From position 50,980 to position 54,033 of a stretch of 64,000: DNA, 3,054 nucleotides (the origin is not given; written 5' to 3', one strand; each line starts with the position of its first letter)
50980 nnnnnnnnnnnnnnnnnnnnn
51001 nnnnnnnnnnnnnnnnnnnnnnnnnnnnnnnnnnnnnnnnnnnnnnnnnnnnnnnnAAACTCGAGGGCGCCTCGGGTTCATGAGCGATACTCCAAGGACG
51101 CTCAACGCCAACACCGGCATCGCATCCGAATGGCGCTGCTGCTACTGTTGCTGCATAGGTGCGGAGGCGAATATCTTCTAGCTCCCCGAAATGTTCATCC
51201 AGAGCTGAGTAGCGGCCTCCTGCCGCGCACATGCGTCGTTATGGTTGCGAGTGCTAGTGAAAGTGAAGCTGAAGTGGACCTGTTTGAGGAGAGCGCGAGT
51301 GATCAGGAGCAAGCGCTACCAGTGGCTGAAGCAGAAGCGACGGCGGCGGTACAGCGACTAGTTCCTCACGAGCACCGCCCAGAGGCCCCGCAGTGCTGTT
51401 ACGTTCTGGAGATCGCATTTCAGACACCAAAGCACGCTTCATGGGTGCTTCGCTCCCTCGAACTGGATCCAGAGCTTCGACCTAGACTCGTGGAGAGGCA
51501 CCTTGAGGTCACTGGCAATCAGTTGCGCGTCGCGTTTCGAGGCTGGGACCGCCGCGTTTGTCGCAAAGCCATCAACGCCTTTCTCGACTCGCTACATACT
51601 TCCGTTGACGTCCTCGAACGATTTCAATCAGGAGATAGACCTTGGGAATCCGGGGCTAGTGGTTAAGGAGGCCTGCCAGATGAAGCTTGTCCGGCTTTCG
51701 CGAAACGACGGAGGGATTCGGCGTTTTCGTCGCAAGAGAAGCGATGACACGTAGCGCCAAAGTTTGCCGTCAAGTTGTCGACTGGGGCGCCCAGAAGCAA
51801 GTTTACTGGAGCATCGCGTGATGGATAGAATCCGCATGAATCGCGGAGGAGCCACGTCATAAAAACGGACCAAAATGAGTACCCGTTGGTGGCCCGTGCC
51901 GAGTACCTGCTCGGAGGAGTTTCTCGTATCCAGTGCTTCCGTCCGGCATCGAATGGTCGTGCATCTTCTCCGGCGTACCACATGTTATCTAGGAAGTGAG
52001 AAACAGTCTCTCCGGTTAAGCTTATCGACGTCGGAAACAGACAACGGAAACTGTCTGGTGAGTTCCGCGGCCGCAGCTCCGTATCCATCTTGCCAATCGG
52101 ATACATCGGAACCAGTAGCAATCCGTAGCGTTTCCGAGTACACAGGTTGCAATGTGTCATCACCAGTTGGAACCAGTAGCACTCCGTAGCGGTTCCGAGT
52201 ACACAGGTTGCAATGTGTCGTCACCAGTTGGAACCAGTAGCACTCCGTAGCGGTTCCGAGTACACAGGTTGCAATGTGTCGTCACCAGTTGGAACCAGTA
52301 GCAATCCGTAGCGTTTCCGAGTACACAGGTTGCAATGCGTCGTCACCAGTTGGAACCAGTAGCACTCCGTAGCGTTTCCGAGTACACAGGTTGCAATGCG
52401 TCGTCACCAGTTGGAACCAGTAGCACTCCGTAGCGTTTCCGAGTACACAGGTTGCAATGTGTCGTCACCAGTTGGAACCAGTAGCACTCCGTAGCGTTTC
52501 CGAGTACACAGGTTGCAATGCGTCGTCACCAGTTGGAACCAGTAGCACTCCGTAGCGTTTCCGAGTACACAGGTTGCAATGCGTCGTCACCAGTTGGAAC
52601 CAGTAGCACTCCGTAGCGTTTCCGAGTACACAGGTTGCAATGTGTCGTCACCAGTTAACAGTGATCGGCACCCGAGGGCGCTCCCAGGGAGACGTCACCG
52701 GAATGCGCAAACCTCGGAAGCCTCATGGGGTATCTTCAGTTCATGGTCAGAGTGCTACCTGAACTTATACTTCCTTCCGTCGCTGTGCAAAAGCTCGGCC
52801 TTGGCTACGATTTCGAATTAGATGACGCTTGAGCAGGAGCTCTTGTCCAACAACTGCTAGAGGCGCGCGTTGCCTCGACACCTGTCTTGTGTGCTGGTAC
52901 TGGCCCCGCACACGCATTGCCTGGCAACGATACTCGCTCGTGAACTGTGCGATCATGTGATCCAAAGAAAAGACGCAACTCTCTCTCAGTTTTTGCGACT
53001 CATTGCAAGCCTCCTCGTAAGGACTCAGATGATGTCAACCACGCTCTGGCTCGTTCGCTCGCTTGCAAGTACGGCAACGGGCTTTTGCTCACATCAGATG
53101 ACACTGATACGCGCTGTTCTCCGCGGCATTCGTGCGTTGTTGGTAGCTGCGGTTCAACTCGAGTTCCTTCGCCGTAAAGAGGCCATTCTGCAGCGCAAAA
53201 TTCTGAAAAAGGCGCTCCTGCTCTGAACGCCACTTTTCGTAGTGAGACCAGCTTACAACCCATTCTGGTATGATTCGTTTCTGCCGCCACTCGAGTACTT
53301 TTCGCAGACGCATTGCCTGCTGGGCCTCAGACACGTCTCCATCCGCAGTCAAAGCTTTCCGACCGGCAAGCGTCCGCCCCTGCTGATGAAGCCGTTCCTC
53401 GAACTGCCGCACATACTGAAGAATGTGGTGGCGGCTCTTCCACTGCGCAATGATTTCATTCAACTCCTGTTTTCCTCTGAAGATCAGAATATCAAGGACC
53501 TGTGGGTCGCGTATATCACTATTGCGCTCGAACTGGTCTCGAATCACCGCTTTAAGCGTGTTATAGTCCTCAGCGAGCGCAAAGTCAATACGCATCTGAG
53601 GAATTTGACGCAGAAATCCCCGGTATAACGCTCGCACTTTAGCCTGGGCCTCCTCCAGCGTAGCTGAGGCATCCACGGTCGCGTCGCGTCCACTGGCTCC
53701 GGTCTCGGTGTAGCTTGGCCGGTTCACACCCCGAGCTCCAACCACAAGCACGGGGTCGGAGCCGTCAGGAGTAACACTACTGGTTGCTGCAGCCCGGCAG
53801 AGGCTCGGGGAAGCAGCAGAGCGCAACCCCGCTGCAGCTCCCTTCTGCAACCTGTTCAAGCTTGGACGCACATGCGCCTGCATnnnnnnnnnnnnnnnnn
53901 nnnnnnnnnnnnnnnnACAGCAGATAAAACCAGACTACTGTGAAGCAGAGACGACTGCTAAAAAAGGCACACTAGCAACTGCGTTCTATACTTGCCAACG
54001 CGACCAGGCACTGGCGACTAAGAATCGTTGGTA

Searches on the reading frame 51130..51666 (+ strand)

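Call 10: search_protein_families(library=pfam, proteins=[window:51130-51666:+], max_evalue=0.01)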
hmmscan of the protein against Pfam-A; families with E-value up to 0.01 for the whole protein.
window:51130-51666:+ (178 aa): 1 family
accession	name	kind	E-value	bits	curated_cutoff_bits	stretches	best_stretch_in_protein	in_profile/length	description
PF09341.15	Pcc1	-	1.7e-17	64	20.9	1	92-163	3-75/75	Transcription factor Pcc1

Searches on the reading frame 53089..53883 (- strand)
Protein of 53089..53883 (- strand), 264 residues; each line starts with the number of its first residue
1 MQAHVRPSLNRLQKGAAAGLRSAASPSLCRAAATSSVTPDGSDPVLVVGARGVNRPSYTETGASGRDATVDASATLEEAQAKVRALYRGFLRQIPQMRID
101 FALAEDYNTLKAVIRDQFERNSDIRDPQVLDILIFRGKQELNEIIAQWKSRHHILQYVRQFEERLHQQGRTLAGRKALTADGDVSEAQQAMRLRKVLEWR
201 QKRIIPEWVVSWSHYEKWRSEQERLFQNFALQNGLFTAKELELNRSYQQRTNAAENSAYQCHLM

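Call 10: search_protein_families(library=pfam, proteins=[window:53089-53883:-], max_evalue=0.01)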
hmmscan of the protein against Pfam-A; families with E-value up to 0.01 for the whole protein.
window:53089-53883:- (264 aa): 2 families
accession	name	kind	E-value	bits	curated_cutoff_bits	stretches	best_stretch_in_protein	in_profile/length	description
PF05347.21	Complex1_LYR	-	2.4e-06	27.8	24.8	1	82-143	2-59/59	Complex 1 protein (LYR family)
PF13233.12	Complex1_LYR_2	-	0.00023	22.2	22.3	1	83-147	1-60/80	Complex1_LYR-like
